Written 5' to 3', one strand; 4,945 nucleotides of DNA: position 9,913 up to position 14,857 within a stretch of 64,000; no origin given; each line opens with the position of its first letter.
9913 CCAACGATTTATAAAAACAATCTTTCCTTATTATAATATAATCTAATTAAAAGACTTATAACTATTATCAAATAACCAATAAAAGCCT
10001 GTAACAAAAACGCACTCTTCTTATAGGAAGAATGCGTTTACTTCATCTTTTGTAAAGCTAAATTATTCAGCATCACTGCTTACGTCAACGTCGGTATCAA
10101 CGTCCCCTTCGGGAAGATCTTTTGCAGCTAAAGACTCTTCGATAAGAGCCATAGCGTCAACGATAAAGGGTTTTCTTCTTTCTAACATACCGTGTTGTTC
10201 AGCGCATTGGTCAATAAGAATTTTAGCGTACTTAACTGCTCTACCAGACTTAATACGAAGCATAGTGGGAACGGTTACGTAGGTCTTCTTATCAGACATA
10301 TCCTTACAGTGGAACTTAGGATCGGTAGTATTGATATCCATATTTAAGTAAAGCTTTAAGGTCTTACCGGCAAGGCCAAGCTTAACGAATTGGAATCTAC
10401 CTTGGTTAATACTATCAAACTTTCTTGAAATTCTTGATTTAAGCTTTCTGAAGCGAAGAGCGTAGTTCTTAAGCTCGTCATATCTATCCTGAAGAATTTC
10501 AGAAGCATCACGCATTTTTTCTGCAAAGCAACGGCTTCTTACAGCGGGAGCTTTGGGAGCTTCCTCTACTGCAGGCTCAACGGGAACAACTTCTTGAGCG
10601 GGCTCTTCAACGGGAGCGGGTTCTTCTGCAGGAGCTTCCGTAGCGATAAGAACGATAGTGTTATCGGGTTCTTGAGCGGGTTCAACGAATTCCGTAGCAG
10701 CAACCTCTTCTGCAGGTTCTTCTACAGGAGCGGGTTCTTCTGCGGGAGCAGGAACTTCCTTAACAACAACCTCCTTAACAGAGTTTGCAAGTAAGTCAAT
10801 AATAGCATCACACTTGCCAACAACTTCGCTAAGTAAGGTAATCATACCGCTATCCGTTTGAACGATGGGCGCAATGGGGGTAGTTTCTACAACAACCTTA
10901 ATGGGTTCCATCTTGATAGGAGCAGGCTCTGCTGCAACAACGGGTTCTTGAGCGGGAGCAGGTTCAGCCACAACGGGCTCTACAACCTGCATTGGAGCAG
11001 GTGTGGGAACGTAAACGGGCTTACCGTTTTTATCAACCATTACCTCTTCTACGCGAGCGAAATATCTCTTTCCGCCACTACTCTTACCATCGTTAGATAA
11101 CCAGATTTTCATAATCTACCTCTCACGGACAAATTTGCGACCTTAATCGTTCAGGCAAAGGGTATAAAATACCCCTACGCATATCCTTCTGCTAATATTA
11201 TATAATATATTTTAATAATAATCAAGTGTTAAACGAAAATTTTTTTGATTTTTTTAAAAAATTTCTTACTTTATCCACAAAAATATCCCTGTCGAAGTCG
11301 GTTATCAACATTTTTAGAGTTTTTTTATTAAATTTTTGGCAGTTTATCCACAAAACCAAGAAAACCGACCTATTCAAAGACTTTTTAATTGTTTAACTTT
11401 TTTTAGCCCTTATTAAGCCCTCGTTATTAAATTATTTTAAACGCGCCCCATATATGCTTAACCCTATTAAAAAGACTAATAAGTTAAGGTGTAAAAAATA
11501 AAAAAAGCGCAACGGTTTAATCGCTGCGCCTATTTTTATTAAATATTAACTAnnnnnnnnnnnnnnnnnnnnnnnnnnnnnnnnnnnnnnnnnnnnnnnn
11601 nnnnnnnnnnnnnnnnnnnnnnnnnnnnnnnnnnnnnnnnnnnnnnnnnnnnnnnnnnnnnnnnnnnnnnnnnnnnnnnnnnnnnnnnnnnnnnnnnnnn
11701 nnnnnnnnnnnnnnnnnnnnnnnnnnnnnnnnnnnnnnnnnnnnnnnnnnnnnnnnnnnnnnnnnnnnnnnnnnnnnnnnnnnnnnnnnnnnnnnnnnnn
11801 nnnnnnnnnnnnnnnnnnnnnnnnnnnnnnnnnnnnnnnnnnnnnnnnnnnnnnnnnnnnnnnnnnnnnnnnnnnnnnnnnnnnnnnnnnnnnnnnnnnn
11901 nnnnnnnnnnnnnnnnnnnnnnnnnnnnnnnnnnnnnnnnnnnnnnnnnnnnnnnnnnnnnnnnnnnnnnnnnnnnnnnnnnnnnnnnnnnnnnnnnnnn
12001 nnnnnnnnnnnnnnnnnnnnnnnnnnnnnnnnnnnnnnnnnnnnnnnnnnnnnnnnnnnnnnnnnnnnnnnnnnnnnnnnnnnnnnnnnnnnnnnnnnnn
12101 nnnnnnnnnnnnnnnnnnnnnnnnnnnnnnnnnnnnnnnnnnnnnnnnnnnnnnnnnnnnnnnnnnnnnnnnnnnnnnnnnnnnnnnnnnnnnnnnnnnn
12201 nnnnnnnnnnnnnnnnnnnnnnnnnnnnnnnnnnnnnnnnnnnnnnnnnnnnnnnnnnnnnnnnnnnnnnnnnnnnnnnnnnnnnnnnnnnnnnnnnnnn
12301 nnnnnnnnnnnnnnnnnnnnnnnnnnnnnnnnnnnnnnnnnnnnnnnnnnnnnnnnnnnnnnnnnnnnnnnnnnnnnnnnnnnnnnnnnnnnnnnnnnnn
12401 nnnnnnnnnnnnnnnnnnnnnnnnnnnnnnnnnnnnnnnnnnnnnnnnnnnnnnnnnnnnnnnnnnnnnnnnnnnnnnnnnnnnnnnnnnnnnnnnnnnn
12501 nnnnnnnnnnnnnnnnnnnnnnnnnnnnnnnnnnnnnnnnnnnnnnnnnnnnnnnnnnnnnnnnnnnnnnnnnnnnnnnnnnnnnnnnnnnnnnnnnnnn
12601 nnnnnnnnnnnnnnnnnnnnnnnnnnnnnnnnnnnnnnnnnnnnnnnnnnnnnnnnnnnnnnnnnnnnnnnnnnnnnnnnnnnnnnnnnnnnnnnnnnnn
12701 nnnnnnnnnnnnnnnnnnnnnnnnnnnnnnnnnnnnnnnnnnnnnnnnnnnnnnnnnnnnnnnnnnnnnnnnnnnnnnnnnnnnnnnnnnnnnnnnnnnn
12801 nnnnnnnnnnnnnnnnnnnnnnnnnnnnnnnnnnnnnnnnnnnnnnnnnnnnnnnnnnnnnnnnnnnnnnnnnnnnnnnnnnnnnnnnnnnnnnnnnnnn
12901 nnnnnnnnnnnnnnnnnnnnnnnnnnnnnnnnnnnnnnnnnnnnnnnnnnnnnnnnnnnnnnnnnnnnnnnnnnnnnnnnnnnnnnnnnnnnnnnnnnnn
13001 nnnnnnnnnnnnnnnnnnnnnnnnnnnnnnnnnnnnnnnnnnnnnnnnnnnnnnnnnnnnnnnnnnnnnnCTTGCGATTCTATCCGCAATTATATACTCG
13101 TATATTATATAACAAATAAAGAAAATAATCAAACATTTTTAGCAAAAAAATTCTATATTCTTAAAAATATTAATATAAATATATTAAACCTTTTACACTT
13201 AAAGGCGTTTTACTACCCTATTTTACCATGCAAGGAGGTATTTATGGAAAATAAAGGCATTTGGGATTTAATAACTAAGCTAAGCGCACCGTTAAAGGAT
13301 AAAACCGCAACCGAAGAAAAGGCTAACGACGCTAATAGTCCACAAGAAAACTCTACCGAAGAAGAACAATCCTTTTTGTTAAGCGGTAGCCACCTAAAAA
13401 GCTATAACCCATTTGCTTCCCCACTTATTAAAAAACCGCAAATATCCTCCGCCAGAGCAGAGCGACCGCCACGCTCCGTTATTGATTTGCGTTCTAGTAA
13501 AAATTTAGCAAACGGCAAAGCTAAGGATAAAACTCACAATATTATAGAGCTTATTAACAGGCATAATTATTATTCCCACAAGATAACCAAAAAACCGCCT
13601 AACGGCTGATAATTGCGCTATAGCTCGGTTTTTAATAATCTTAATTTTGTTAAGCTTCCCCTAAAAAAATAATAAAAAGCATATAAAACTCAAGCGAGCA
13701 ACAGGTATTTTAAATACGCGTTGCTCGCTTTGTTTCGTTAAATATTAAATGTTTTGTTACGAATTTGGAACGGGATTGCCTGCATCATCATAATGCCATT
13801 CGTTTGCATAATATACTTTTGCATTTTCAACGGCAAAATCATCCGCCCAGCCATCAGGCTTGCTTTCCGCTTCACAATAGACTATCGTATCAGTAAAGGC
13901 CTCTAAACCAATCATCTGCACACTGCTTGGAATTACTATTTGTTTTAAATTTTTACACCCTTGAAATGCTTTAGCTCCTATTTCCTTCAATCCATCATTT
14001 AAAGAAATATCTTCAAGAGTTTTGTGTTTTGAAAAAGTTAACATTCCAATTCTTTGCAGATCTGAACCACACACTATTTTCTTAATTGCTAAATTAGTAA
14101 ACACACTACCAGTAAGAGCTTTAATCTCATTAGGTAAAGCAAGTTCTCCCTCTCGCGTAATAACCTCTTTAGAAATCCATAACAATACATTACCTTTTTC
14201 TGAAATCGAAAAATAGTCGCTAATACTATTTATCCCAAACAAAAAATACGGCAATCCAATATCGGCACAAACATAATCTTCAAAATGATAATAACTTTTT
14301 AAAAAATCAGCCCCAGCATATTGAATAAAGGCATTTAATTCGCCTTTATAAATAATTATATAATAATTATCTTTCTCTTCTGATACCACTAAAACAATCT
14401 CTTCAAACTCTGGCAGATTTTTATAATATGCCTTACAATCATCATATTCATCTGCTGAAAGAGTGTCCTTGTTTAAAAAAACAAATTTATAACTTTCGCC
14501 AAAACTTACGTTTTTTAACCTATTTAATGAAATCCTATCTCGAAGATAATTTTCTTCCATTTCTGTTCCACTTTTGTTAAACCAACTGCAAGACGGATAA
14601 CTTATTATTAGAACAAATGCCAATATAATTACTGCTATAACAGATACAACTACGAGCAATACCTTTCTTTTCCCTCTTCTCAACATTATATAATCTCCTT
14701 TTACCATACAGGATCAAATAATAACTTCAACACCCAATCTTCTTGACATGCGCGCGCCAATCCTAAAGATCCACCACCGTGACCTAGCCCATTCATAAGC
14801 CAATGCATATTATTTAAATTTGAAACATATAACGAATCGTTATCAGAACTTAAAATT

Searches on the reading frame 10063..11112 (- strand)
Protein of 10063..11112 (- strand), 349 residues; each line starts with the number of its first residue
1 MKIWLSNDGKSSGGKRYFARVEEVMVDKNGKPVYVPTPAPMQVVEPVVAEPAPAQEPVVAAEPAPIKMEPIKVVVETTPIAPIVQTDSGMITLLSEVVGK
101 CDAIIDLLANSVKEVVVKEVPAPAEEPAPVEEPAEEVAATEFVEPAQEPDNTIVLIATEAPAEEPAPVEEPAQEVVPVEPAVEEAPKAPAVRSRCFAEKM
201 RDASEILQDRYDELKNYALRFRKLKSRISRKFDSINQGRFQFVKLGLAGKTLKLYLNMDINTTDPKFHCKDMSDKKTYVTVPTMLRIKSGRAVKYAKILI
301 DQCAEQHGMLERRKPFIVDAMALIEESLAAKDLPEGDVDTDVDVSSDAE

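Call 33: search_protein_families(library=pfam, proteins=[window:10063-11112:-], max_evalue=0.001)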
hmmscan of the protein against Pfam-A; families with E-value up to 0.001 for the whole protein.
window:10063-11112:- (349 aa): 0 families

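Call 91: search_protein_families(library=padloc, proteins=[window:10063-11112:-], max_evalue=0.001)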
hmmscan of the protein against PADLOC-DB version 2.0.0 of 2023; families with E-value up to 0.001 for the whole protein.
window:10063-11112:- (349 aa): 2 families
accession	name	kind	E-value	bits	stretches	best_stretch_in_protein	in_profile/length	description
PDLC04946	PDC-S18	-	9.6e-07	26.1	1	179-315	196-331/365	-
PDLC04945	PDC-S18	-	6.4e-06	23.7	1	198-303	193-300/302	-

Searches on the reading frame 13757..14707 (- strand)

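Call 33: search_protein_families(library=pfam, proteins=[window:13757-14707:-], max_evalue=0.001)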
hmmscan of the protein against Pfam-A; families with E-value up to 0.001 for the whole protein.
window:13757-14707:- (316 aa): 2 families
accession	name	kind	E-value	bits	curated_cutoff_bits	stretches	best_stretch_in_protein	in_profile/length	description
PF13306.12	LRR_5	-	9.2e-16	58.3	27.7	1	189-273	39-122/127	BspA type Leucine rich repeat region (6 copies)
PF13800.11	Sigma_reg_N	-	0.0007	20.3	26.3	0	8-53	3-48/91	Sigma factor regulator N-terminal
